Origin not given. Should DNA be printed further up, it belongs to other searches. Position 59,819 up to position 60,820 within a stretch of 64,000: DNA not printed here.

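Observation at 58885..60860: AT-rich two-gene islet inserted beside tRNA-Leu: candidate undescribed defence/toxin module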

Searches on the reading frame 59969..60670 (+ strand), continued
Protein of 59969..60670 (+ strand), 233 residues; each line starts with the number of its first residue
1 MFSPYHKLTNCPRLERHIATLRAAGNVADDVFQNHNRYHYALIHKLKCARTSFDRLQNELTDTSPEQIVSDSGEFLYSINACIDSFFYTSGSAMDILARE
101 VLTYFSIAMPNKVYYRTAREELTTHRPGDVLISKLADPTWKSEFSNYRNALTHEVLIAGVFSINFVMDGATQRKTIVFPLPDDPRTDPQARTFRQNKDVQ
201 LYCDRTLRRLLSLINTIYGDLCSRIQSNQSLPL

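Call 91: search_protein_families(library=padloc, alignment_id=A8, max_evalue=0.00001)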
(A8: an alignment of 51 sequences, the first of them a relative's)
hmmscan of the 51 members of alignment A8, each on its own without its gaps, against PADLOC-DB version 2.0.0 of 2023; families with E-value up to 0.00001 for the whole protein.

A. member 1, L011:2386-3240:- (285 aa): 4 families
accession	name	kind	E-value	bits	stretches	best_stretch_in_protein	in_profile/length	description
PDLC05022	PDC-S45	-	1.8e-24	84.2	1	25-281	9-283/293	-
PDLC02959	RT-Protease_XI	-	3e-10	37.6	1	33-216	331-476/510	single gene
PDLC02960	RT-Protease_XI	-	6.9e-09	33.2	1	44-215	340-472/506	single gene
PDLC03855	LmuA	-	9.3e-06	23.2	0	51-224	16-165/425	-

B. families by the number of members that match (of 51 scanned): 59 families (the first 25 are shown)
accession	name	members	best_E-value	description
PDLC04108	PD-T7-3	1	1.4e-124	-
PDLC05036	PDC-S54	1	1.4e-103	-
PDLC04783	PDC-M72A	1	1.2e-76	-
PDLC02806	SspH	1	2e-53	SspH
PDLC02804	SspH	1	5.1e-53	SspH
PDLC02908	Ankyrin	1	1.6e-39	-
PDLC04140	mad8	1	8.8e-34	mads_8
PDLC02203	MzaA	1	5.5e-25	-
PDLC05022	PDC-S45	1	1.8e-24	-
PDLC02980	AriA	1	1.9e-20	-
PDLC02358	Old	1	2.5e-18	Old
PDLC02979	AriA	1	9.1e-16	-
PDLC03878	NsnB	1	2e-15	-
PDLC02915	ATPase-Toprim_I-B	1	3.2e-12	-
PDLC02335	AbiLi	1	1.3e-11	AbiLi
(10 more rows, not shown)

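Call 92: search_solved_structures(query=L025:4227-4991:+, max_evalue=10, show_alignments=1)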
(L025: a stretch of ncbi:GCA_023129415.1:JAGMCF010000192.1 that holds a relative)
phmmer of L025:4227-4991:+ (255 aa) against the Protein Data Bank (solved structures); distinct sequences matched with E-value up to 10: 0.
